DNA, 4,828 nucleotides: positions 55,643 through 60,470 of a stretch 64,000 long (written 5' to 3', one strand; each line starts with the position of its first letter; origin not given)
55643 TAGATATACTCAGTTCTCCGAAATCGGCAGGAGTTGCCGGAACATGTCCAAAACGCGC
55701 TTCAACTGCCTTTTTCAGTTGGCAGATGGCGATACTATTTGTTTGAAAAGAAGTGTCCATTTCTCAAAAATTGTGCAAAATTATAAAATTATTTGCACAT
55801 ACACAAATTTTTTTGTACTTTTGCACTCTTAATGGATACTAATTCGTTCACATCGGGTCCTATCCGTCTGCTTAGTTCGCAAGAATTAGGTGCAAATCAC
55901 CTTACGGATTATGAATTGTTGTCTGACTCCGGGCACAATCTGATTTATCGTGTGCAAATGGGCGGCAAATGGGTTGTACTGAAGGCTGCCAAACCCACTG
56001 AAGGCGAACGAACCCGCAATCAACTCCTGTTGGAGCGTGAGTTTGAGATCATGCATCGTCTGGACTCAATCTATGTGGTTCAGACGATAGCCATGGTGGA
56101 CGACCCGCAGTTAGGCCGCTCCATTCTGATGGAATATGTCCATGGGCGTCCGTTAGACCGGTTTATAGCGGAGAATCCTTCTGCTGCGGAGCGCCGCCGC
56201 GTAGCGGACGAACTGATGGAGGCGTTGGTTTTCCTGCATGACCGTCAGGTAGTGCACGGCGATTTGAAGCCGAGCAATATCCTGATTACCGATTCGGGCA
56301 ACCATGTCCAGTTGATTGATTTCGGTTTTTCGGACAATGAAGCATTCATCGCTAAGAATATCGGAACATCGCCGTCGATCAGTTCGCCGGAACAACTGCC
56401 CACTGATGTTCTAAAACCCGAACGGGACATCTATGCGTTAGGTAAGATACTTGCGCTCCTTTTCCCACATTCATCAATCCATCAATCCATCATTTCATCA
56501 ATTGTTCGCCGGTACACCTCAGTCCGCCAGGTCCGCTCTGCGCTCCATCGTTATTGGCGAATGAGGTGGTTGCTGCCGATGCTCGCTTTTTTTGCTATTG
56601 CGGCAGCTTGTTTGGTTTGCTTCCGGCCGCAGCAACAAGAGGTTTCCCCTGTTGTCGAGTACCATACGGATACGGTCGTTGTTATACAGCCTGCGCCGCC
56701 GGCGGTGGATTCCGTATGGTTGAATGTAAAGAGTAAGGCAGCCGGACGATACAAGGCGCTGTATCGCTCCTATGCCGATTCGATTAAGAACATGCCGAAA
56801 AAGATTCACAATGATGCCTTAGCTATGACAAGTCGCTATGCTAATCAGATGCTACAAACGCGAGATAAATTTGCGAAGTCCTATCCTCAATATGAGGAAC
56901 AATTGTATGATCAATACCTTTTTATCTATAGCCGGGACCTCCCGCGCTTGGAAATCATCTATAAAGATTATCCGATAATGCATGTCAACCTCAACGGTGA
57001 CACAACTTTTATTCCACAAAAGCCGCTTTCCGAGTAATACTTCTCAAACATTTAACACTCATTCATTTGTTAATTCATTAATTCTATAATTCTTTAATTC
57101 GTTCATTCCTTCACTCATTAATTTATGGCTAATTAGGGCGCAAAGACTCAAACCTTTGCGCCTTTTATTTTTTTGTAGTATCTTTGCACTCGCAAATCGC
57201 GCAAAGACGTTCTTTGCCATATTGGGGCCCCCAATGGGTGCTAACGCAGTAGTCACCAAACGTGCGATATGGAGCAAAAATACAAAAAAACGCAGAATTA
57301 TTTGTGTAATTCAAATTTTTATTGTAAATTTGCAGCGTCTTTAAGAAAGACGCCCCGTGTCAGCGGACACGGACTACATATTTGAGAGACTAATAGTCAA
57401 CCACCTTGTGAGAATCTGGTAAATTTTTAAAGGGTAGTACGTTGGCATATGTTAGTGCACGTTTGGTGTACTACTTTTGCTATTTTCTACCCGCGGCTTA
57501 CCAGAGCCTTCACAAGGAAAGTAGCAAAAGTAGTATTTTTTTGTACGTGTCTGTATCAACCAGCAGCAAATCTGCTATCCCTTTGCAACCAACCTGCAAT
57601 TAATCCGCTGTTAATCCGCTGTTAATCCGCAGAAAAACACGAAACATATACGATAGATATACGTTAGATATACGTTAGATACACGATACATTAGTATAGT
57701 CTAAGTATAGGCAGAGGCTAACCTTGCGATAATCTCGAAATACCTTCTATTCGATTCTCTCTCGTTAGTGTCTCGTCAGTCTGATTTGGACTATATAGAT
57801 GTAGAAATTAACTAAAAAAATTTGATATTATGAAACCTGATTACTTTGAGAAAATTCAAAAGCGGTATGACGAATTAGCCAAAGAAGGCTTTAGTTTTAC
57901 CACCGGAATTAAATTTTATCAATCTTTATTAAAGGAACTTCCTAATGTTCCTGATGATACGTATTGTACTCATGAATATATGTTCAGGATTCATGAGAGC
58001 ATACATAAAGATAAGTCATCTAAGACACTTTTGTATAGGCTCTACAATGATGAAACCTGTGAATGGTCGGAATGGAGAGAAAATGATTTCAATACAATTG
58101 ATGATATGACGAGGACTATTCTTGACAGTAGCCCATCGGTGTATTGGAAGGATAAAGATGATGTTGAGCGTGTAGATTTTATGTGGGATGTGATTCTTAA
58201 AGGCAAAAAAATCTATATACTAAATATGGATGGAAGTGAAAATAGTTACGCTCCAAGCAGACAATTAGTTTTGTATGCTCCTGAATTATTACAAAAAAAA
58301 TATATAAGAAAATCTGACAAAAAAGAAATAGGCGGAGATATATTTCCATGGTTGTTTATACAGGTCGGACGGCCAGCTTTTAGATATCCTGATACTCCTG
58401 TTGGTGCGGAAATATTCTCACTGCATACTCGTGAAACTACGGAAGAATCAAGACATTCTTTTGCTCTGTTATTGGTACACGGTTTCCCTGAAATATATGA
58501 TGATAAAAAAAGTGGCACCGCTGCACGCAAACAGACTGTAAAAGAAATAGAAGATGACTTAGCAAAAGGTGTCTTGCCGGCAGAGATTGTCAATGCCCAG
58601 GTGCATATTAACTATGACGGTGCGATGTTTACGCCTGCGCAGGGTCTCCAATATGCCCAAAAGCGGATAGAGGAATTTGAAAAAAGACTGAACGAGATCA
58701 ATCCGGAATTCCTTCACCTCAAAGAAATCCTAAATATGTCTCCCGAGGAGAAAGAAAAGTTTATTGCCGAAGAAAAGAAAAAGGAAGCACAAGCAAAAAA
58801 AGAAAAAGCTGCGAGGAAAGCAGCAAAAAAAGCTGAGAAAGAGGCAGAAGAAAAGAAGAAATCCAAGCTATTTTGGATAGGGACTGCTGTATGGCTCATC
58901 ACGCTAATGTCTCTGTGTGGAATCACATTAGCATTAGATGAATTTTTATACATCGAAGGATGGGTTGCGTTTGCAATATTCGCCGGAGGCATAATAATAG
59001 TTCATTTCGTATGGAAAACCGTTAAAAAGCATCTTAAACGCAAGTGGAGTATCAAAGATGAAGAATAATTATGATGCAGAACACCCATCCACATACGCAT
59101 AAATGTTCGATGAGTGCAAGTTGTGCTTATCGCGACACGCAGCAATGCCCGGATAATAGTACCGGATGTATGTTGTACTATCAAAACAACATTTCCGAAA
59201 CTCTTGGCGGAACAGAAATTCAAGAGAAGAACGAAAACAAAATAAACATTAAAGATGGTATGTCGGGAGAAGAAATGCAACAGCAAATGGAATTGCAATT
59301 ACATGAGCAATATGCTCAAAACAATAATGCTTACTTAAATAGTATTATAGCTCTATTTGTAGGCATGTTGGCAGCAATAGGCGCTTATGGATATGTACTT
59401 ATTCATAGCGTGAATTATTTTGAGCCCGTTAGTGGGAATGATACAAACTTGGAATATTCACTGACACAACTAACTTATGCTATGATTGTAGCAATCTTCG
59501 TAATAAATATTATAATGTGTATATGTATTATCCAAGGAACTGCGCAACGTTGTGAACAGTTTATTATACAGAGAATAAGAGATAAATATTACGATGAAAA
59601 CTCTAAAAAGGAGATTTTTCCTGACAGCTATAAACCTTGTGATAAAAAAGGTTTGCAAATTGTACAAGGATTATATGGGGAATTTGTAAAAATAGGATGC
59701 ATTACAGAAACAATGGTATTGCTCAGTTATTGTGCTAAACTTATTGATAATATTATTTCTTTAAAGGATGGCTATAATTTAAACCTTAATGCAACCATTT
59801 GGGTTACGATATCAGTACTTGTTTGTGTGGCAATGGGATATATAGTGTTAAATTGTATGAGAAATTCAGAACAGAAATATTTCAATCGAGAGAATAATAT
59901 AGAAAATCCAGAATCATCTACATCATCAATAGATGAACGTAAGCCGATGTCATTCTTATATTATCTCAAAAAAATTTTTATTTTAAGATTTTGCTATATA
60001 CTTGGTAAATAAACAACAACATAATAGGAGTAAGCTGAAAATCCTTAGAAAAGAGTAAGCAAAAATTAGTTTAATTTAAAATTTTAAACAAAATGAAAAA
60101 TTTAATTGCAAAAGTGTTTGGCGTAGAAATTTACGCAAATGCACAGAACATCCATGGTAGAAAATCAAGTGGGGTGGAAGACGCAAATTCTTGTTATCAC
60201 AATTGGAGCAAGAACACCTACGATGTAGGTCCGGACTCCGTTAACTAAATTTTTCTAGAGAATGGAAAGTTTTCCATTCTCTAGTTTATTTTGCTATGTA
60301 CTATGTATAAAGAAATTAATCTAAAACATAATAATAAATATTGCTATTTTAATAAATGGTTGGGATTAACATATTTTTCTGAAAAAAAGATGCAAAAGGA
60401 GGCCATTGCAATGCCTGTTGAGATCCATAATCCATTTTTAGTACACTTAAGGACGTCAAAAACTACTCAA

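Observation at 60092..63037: Lasso-peptide-like RiPP core with non-canonical partner genes in an AT-rich Bacteroidales block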

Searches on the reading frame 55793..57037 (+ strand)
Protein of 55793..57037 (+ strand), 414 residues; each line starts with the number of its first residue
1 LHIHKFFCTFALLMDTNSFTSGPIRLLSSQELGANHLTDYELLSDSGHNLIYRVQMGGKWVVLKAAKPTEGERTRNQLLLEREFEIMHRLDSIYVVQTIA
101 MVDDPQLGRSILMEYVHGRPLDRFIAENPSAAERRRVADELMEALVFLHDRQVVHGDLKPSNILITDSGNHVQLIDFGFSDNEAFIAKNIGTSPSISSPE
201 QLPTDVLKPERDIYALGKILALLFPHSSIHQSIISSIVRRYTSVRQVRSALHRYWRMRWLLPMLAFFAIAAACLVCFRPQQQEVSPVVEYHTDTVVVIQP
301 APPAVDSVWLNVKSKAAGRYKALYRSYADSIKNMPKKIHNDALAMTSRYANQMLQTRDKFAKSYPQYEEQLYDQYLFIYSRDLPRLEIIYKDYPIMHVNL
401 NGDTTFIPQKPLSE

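Call 3: search_protein_families(library=pfam, proteins=[window:55793-57037:+], max_evalue=1)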
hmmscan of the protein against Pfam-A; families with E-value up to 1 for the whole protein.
window:55793-57037:+ (414 aa): 9 families
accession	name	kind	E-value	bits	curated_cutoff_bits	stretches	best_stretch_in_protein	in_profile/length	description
PF00069.31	Pkinase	-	5e-26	92.1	31.7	1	58-240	24-212/263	Protein kinase domain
PF07714.23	PK_Tyr_Ser-Thr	-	1.2e-14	54.7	23.1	1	60-221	30-195/258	Protein tyrosine and serine/threonine kinase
PF01636.29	APH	-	2.1e-11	44.5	23.2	2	43-150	5-109/239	Phosphotransferase enzyme family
PF01163.29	RIO1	-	5.1e-08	33.2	22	1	73-178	48-149/187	RIO domain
PF03109.22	ABC1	-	1.9e-07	30.9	22.9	1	109-182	143-216/244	ABC1 atypical kinase-like domain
PF19974.5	TCAD9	-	4.6e-05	23.2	40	1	120-178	271-322/429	Ternary complex associated domain 9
PF06293.20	Kdo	-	9.4e-05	22.4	21.3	1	81-178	59-167/207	Lipopolysaccharide kinase (Kdo/WaaP) family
PF01633.27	Choline_kinase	-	0.0042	16.9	29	1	147-181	156-192/300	Choline/ethanolamine kinase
PF09859.15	Oxygenase-NA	-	0.39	10.7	26.2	1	318-406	1-86/172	Oxygenase, catalysing oxidative methylation of damaged DNA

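Call 8: search_protein_families(library=ncbifam, proteins=[window:55793-57037:+], max_evalue=1)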
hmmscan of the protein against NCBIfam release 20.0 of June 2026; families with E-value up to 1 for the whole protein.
window:55793-57037:+ (414 aa): 29 families (the best 25 are shown)
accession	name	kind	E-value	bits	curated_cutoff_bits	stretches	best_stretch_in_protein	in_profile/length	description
NF033483.0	PknB_PASTA_kin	equivalog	1.5e-18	67.2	450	1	109-220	82-198/563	Stk1 family PASTA domain-containing Ser/Thr kinase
NF038150.1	lanthi_synth_IV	equivalog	1.2e-17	63.5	650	1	58-223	214-389/851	class IV lanthionine synthetase LanL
NF038151.1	lanthi_synth_III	equivalog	5.5e-16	58.1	575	1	57-226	244-426/833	class III lanthionine synthetase LanKC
NF047741.1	antiphage_MADS6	equivalog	1.9e-14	53.1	460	1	66-232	229-405/612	methylation-associated defense system protein kinase MAD6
TIGR03903.1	TOMM_kin_cyc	equivalog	3.9e-14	51.5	705.75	1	58-220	3-179/1267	TOMM system kinase/cyclase fusion protein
NF011463.0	PRK14879.1-4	equivalog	9.1e-12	44.9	188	1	42-181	22-161/237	Kae1-associated kinase Bud32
TIGR03724.2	arch_bud32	equivalog_domain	1.1e-11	44.6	125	1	82-183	42-134/193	KEOPS complex kinase/ATPase Bud32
NF033442.0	BREX_PglW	equivalog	1.3e-10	39.7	990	1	55-182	535-662/1391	BREX system serine/threonine kinase PglW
NF052427.1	StpK7MSMEG_1200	equivalog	7.4e-10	37.9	900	1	111-220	84-199/601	serine/threonine protein kinase StpK7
NF011460.0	PRK14879.1-1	equivalog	1.4e-09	37.5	199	1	95-181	74-158/232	Kae1-associated kinase Bud32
NF043056.1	T4SS_LegK1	equivalog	2.7e-09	36.1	550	1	148-224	205-284/516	Dot/Icm T4SS effector kinase LegK1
NF011464.0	PRK14879.1-7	equivalog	3.5e-09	36.7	246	1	82-184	55-153/221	Kae1-associated kinase Bud32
NF058632.1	SerThrKinPrkT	equivalog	2.8e-08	33.1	280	1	112-178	98-163/322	serine/threonine protein kinase PrkT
NF007174.0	PRK09605.1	equivalog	3.5e-08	32.4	447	1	82-183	385-476/535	bifunctional N(6)-L-threonylcarbamoyladenine synthase/serine/threonine protein kinase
NF053615.1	SerThrKinAfsKStmc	equivalog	1.3e-07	30.7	1300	1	50-221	28-204/809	protein serine/threonine kinase AfsK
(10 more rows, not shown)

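Call 9: search_protein_families(library=padloc, proteins=[window:55793-57037:+], max_evalue=1)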
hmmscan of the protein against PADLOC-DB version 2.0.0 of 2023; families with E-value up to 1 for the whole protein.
window:55793-57037:+ (414 aa): 36 families (the best 25 are shown)
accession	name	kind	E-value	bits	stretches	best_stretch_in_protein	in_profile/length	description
PDLC04138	mad6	-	5.8e-26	89.6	1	57-224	75-250/659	mads_6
PDLC04047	PD-T4-6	-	2e-23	81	1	49-220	24-202/327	-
PDLC04042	PD-T4-6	-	1.2e-22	78.9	1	56-221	32-203/292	-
PDLC03920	MkoA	-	1.2e-21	74.8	1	45-233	17-234/1112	-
PDLC04053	PD-T4-6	-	2.7e-20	71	1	58-220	34-201/311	-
PDLC04054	PD-T4-6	-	1.2e-17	62.4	1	81-223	58-206/347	-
PDLC04048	PD-T4-6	-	1.5e-17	62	1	79-220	57-202/354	-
PDLC04040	PD-T4-6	-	1.9e-17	61.2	1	111-220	80-195/547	-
PDLC04060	PD-T4-6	-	1.9e-16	58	1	109-220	83-199/486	-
PDLC04044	PD-T4-6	-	3.1e-16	57.5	1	110-226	114-235/372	-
PDLC04064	PD-T4-6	-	2.4e-15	54.4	1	111-220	97-210/369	-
PDLC04061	PD-T4-6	-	3.2e-15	54.6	1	111-220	97-213/510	-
PDLC04052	PD-T4-6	-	4.5e-15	53.8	1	111-220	90-206/496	-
PDLC04057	PD-T4-6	-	5.9e-15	53.2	1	82-220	57-200/443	-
PDLC04056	PD-T4-6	-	4.2e-14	50.5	1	50-183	22-156/415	-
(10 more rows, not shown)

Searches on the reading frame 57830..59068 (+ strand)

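Call 3: search_protein_families(library=pfam, proteins=[window:57830-59068:+], max_evalue=1)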
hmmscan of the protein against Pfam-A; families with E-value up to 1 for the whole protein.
window:57830-59068:+ (412 aa): 5 families
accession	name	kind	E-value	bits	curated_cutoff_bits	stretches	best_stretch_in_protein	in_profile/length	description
PF14609.11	GCP5-Mod21_N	-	0.00012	22.9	27.8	2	277-339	12-74/86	Gamma-Tubulin ring complex non-core subunit mod21, N-terminal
PF20990.2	DUF2207_C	-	0.0045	17.2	33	1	304-396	85-185/247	Predicted membrane protein (DUF2207) C-terminal domain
PF14235.11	DUF4337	-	0.018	15.7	27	1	307-390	74-156/161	Domain of unknown function (DUF4337)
PF06294.16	CH_2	-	0.02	15.4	27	1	235-294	12-71/96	CH-like domain in sperm protein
PF13239.11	2TM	-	0.22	12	24.8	1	336-408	4-71/79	2TM domain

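Call 8: search_protein_families(library=ncbifam, proteins=[window:57830-59068:+], max_evalue=1)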
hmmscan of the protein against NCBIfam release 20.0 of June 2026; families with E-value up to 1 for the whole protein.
window:57830-59068:+ (412 aa): 8 families
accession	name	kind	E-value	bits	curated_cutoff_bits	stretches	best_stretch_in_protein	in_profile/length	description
NF038246.1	bile_salt_MFS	equivalog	0.02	13.7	400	1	307-375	191-256/408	conjugated bile salt MFS transporter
NF033483.0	PknB_PASTA_kin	equivalog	0.024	13.6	450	1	303-366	282-352/563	Stk1 family PASTA domain-containing Ser/Thr kinase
TIGR01620.2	hyp_HI0043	subfamily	0.078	12.6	160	1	306-394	24-108/329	TIGR01620 family protein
TIGR03319.1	RNase_Y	equivalog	0.13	10.7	454.35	1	268-345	108-186/514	ribonuclease Y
NF041824.1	daptide_HExxH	equivalog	0.26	10.4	300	1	326-401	299-375/379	daptide biosynthesis intramembrane metalloprotease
NF009644.1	PRK13169.1-5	equivalog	0.63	10.6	130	0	278-342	8-72/116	DNA replication initiation control protein YabA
NF008745.0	PRK11778.1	equivalog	0.88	8.6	259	0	286-348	43-100/345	protease SohB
NF033930.1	pneumo_PspA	exception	0.88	8.2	850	0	223-344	74-192/659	pneumococcal surface protein A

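Call 9: search_protein_families(library=padloc, proteins=[window:57830-59068:+], max_evalue=1)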
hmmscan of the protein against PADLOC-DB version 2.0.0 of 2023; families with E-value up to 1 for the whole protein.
window:57830-59068:+ (412 aa): 1 family
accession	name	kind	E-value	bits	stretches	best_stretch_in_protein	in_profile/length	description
PDLC03841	LeoBC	-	0.031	11.4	1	281-405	388-510/601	-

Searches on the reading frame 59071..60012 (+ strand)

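Call 3: search_protein_families(library=pfam, proteins=[window:59071-60012:+], max_evalue=1)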
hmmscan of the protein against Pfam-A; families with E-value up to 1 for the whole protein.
window:59071-60012:+ (313 aa): 3 families
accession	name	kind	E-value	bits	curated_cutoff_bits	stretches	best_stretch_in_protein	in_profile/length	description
PF06195.18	DUF996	-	0.054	14.1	31.3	1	83-153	22-94/138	Protein of unknown function (DUF996)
PF20990.2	DUF2207_C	-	0.088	12.9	33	1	68-155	113-187/247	Predicted membrane protein (DUF2207) C-terminal domain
PF10601.15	zf-LITAF-like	-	0.13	12.9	23.8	1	125-161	17-52/70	LITAF-like zinc ribbon domain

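Call 8: search_protein_families(library=ncbifam, proteins=[window:59071-60012:+], max_evalue=1)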
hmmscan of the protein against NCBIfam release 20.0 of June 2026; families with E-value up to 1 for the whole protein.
window:59071-60012:+ (313 aa): 2 families
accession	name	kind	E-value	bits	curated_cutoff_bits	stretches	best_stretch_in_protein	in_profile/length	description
NF045822.1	PgAcgDacpgdA2_Bac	equivalog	0.11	11.8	400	1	239-306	7-75/274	peptidoglycan-N-acetylglucosamine deacetylase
NF033218.1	anchor_AmaP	equivalog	0.13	12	55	0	93-155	7-69/166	alkaline shock response membrane anchor protein AmaP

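Call 9: search_protein_families(library=padloc, proteins=[window:59071-60012:+], max_evalue=1)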
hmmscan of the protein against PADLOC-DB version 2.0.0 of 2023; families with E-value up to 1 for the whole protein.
window:59071-60012:+ (313 aa): 0 families

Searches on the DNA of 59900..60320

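Call 88: search_rna_families(source=window, start=59900, end=60320, threshold=evalue, max_evalue=0.1, show_alignments=3)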
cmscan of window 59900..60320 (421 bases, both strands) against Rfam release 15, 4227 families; matches with E-value up to 0.1: 2.
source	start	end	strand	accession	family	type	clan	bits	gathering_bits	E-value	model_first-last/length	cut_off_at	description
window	60025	60061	+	RF02914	DUF805b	Cis-reg;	CL00115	40.7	35.6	2.8e-10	1-35/35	no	DUF805b RNA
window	60243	60297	+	RF01896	mir-142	Gene; miRNA;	-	22.4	57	0.037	1-85/85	no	mir-142 microRNA precursor family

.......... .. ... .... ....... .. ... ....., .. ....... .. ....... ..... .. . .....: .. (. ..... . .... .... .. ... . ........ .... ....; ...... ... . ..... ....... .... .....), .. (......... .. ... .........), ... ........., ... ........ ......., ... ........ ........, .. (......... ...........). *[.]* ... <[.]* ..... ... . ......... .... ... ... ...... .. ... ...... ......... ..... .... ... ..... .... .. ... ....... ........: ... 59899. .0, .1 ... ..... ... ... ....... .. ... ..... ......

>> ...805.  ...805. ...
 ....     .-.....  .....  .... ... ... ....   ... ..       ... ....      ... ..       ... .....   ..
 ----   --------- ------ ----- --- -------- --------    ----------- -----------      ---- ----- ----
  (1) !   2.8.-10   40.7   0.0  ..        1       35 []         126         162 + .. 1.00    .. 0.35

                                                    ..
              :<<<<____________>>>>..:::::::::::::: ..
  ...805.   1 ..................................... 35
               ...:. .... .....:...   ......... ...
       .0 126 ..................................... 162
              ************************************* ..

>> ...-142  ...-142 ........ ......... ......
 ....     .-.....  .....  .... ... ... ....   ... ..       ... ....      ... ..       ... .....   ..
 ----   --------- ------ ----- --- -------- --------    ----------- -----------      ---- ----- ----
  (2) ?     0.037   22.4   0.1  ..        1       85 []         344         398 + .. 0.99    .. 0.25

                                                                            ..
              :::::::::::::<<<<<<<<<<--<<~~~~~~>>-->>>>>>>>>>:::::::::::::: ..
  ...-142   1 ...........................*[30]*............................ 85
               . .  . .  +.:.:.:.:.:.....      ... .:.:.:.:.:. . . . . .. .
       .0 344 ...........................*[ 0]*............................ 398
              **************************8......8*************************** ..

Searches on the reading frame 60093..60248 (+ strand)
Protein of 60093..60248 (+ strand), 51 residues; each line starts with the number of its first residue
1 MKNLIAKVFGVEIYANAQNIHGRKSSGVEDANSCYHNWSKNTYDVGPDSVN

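Call 3: search_protein_families(library=pfam, proteins=[window:60093-60248:+], max_evalue=1)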
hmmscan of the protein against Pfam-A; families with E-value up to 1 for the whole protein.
window:60093-60248:+ (51 aa): 0 families

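Call 8: search_protein_families(library=ncbifam, proteins=[window:60093-60248:+], max_evalue=1)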
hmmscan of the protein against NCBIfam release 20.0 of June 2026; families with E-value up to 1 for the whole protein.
window:60093-60248:+ (51 aa): 0 families

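Call 9: search_protein_families(library=padloc, proteins=[window:60093-60248:+], max_evalue=1)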
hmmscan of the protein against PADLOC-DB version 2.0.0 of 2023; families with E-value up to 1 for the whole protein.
window:60093-60248:+ (51 aa): 0 families
